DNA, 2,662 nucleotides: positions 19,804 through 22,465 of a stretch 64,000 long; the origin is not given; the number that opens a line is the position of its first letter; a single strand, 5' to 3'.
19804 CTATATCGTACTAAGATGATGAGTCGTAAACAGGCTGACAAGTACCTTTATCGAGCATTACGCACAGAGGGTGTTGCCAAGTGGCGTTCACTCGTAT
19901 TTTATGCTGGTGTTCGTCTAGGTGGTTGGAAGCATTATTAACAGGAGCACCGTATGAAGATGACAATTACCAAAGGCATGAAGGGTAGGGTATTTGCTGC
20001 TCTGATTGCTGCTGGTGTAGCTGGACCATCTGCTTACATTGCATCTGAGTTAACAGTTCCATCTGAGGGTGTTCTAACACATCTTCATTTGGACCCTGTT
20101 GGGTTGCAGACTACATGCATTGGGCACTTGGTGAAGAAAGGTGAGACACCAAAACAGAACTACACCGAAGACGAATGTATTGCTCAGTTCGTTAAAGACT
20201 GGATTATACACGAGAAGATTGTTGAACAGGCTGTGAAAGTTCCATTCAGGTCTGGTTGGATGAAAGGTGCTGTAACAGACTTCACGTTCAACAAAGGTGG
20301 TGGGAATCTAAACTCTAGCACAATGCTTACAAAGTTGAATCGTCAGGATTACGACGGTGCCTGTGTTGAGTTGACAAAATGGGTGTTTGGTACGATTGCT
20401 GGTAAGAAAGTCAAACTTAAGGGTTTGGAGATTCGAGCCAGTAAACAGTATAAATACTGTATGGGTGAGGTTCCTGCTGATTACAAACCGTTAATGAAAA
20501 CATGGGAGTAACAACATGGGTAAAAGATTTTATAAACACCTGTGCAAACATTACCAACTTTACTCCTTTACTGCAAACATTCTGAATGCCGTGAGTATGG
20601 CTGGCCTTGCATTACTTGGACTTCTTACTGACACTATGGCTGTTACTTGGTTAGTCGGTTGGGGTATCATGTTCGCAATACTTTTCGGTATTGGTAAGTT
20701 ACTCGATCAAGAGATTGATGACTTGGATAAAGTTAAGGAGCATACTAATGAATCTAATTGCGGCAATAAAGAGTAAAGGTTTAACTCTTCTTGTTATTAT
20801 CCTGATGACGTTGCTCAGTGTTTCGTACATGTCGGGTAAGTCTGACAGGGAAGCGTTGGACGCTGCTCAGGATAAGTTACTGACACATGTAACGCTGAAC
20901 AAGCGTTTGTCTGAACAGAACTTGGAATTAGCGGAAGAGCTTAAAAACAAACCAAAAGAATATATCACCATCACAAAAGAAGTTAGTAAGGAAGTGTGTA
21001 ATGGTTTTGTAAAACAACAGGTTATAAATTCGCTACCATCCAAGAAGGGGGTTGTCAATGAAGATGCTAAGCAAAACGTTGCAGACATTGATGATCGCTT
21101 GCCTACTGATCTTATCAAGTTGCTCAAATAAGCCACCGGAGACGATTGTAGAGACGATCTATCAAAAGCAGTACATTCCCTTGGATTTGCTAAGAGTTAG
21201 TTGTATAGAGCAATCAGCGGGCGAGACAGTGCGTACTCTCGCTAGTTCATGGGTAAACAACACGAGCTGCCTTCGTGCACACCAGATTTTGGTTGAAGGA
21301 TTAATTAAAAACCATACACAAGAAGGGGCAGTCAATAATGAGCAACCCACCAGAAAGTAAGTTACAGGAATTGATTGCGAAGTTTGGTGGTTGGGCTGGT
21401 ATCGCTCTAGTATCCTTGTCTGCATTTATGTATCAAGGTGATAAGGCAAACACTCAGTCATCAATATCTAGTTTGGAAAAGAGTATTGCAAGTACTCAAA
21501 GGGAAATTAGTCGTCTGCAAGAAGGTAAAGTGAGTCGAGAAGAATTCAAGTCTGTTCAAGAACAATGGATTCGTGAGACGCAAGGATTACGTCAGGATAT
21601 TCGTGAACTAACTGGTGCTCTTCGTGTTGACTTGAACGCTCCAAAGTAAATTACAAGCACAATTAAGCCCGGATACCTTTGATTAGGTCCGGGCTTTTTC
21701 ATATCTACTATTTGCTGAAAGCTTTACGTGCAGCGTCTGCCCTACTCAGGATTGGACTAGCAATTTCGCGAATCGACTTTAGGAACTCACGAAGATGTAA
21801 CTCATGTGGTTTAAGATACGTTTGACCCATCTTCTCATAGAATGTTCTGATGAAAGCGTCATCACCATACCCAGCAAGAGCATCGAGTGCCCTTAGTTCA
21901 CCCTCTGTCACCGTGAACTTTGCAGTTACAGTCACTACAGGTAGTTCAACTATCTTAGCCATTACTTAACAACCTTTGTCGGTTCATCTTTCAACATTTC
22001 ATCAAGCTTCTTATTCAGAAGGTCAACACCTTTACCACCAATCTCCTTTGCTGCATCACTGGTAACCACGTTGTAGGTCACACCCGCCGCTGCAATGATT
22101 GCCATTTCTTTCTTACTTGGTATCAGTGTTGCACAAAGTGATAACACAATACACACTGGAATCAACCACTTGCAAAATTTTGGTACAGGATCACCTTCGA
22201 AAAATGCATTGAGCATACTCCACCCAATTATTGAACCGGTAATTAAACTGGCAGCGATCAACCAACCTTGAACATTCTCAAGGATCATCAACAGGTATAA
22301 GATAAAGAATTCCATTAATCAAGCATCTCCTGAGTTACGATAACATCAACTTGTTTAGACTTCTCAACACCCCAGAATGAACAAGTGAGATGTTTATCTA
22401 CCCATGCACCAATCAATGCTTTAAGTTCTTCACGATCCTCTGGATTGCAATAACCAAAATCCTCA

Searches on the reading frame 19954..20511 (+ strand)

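Call 94: search_protein_families(library=phrogs, proteins=[window:19954-20511:+], max_evalue=0.001)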
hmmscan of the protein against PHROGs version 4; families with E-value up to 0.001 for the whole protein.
window:19954-20511:+ (185 aa): 4 families
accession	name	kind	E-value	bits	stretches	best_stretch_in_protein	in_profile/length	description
phrog_7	-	lysis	7.4e-31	108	1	15-173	545-699/873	endolysin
phrog_33083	-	lysis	1e-13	51.8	1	57-159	37-130/456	endolysin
phrog_7910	-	lysis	2.6e-11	44.9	1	78-170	5-92/96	endolysin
phrog_10457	-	lysis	0.00035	21.7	1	87-153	16-78/95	endolysin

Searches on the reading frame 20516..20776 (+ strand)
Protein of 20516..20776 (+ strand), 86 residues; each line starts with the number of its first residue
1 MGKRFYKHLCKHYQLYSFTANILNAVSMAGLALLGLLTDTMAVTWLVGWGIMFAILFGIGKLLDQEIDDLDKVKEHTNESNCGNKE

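Call 94: search_protein_families(library=phrogs, proteins=[window:20516-20776:+], max_evalue=0.001)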
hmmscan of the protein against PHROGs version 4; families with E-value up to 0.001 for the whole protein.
window:20516-20776:+ (86 aa): 1 family
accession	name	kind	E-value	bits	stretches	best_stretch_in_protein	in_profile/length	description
phrog_21126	-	unknown function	1.1e-32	112.8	1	4-80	3-79/86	-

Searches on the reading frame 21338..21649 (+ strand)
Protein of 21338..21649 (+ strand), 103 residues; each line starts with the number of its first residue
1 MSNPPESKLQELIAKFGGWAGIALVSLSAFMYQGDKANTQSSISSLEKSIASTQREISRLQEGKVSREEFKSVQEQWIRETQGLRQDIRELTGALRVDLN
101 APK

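Call 94: search_protein_families(library=phrogs, proteins=[window:21338-21649:+], max_evalue=0.001)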
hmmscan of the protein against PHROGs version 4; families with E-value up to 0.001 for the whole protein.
window:21338-21649:+ (103 aa): 1 family
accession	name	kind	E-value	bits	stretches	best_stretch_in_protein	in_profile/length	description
phrog_739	-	lysis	0.00055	21.1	1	19-89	11-90/122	Rz-like spanin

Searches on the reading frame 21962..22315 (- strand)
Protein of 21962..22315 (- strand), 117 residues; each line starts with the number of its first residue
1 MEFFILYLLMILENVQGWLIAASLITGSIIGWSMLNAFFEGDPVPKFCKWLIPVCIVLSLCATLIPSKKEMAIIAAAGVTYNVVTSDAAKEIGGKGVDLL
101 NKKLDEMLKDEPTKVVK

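Call 94: search_protein_families(library=phrogs, proteins=[window:21962-22315:-], max_evalue=0.001)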
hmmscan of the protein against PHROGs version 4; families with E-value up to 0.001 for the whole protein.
window:21962-22315:- (117 aa): 2 families
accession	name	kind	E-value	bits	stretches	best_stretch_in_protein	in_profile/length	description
phrog_3878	-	unknown function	1e-19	71.9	1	1-114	2-124/129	-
phrog_6823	-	unknown function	0.00038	21.6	0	11-38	89-116/139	-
